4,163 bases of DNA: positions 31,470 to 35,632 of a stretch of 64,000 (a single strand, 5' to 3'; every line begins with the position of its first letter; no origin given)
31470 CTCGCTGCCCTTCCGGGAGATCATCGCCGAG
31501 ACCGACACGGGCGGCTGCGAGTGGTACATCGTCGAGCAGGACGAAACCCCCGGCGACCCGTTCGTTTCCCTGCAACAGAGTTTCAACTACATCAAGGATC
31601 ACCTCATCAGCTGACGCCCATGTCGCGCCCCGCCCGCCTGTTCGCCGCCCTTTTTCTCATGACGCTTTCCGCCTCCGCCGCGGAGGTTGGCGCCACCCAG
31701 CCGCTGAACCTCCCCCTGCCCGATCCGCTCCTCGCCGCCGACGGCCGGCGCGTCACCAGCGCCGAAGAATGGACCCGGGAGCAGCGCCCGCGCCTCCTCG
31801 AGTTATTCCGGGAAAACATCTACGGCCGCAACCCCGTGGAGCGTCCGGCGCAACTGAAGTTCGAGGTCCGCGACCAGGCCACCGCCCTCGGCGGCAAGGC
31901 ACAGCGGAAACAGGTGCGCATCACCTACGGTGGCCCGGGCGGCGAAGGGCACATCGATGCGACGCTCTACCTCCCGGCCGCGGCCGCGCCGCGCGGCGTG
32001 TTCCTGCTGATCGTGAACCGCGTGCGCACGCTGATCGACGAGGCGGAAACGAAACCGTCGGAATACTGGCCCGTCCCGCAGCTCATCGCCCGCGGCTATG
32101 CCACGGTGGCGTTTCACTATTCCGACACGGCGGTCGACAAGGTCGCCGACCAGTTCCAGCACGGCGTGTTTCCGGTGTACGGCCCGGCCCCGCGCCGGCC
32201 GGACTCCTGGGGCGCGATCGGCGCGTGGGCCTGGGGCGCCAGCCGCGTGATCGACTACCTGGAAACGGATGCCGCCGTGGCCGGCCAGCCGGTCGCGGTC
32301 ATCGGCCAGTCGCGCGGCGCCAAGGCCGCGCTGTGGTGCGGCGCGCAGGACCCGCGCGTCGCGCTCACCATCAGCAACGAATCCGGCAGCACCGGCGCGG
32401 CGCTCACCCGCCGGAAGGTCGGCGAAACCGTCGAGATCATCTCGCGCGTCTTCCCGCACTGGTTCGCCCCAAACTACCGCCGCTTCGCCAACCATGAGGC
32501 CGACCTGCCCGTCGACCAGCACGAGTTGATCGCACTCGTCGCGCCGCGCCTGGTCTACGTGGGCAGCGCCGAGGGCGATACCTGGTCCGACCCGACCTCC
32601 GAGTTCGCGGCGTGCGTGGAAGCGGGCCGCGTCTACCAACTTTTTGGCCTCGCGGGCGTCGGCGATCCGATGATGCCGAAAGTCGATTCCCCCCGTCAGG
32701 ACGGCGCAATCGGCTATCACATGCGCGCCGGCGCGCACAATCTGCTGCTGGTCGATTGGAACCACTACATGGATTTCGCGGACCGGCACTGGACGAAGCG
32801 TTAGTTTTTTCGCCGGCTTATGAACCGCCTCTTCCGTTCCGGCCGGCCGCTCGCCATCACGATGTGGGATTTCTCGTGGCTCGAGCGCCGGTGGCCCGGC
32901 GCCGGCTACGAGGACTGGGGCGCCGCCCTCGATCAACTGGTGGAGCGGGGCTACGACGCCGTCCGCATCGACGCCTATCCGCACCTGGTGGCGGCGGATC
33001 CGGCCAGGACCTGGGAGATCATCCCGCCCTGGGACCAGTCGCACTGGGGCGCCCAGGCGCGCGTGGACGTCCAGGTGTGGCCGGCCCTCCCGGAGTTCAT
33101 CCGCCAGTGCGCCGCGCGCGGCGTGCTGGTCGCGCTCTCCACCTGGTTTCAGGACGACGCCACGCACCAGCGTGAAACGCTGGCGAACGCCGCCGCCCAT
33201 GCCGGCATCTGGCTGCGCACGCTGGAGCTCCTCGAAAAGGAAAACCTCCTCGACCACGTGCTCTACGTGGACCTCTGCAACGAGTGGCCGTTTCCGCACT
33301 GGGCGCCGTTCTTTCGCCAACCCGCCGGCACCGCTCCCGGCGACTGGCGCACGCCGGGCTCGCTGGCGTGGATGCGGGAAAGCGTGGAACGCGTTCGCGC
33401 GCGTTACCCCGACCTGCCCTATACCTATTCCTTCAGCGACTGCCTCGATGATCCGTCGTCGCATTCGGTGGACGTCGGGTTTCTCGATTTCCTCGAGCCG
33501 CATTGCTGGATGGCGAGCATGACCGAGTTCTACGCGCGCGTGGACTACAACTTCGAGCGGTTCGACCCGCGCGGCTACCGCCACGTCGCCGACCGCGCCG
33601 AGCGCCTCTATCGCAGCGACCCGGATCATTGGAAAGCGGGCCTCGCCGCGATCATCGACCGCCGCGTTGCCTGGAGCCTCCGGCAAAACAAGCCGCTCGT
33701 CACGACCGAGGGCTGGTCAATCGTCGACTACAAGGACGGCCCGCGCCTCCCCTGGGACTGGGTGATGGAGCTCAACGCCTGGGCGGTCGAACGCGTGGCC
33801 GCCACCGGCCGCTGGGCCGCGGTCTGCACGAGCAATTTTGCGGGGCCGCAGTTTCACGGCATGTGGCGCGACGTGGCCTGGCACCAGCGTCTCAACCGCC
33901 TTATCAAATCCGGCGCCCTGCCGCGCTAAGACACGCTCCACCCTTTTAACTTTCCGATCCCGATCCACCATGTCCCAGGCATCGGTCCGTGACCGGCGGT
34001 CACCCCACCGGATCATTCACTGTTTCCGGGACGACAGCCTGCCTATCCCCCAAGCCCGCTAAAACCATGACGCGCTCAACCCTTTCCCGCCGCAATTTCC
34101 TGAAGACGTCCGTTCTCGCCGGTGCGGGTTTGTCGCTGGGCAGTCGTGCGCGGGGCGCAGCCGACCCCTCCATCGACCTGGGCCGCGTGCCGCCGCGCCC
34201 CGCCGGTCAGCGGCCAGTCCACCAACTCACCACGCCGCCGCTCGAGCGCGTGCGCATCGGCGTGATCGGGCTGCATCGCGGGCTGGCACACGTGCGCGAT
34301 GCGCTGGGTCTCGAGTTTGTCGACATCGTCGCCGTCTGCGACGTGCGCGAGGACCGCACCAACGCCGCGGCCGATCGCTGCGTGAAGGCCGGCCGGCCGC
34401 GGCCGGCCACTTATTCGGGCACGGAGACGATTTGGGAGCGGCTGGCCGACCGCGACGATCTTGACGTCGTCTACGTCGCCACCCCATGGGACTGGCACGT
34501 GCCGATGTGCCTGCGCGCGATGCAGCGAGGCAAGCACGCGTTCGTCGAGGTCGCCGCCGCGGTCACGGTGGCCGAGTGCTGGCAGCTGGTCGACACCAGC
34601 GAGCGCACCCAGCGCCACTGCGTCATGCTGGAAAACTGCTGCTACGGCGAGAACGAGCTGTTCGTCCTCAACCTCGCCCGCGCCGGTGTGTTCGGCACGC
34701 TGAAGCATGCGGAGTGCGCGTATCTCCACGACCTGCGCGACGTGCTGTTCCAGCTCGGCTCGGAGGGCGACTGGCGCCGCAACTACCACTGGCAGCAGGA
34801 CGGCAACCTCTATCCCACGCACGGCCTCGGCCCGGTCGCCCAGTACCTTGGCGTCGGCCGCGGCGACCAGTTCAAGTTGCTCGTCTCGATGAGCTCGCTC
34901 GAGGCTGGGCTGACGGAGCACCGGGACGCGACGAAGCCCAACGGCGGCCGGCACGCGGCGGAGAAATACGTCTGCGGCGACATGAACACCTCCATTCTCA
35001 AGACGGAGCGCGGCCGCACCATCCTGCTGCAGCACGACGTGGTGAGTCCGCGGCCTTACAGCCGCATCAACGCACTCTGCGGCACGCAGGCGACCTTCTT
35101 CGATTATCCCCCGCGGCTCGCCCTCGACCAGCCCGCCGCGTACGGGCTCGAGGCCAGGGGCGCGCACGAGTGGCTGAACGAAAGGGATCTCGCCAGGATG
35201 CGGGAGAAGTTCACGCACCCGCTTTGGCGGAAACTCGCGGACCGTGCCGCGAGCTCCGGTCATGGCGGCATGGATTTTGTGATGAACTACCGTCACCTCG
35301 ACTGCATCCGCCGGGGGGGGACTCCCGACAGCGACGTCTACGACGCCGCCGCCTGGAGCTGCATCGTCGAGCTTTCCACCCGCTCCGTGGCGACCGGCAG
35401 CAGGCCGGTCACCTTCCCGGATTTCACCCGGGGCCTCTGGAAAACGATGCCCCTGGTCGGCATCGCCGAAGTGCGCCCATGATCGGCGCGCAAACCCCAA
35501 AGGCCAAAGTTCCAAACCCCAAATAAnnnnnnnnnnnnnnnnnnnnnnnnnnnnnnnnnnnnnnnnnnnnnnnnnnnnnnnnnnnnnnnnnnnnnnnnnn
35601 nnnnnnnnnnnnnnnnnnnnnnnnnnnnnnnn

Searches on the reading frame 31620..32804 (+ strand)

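Call 69: search_protein_families(library=pfam, proteins=[window:31620-32804:+], max_evalue=0.001)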
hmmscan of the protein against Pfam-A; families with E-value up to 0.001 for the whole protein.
window:31620-32804:+ (394 aa): 1 family
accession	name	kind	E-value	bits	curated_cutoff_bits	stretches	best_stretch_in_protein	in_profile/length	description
PF22244.2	GCE_fung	-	9.7e-37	127.4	27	1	156-343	39-231/231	Glucuronyl esterase, fungi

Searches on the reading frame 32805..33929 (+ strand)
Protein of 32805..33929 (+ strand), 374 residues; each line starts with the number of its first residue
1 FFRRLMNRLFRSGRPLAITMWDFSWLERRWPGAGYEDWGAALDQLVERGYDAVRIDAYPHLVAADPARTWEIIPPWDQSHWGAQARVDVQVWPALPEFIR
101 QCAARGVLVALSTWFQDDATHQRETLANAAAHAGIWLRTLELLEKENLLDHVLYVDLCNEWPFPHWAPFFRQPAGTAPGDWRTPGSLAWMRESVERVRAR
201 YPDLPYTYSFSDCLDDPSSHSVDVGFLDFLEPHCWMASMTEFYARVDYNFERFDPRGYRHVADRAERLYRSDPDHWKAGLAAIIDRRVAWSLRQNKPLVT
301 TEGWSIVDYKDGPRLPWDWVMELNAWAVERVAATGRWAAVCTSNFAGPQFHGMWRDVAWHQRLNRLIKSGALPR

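Call 13: search_protein_families(library=pfam, proteins=[window:32805-33929:+], max_evalue=0.001)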
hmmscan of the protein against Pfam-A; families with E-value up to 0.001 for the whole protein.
window:32805-33929:+ (374 aa): 1 family
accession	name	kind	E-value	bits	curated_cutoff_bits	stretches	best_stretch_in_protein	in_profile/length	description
PF12876.13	Cellulase-like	-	2.4e-139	465.1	25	1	18-368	1-355/355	Sugar-binding cellulase-like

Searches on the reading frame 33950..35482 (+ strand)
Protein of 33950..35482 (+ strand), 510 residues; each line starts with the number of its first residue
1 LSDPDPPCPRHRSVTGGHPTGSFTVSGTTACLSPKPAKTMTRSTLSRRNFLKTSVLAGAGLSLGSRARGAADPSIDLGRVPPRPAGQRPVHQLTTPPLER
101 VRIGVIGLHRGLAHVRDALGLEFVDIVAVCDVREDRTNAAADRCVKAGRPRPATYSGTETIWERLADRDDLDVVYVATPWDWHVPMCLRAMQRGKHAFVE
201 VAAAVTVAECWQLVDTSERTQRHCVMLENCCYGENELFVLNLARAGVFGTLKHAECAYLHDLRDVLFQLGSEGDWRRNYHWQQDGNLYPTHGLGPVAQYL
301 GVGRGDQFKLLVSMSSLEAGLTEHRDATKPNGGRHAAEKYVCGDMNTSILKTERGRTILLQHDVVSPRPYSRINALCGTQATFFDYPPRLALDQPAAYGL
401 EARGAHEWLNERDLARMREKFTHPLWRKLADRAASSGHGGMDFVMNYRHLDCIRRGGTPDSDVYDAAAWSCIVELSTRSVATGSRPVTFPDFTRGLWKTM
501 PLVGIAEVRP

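Call 13: search_protein_families(library=pfam, proteins=[window:33950-35482:+], max_evalue=0.001)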
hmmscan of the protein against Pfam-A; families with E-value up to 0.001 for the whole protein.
window:33950-35482:+ (510 aa): 3 families
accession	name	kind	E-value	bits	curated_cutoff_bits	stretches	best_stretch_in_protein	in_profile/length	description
PF21252.2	Glyco_hydro_109_C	-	5.5e-47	159.9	27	1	238-393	2-168/187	Glycosyl hydrolase 109, C-terminal domain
PF01408.29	GFO_IDH_MocA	-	8e-11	43.1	24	1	101-224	1-116/120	Oxidoreductase family, NAD-binding Rossmann fold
PF10518.14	TAT_signal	-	0.00027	21.2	22.7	1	45-64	2-21/21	TAT (twin-arginine translocation) pathway signal sequence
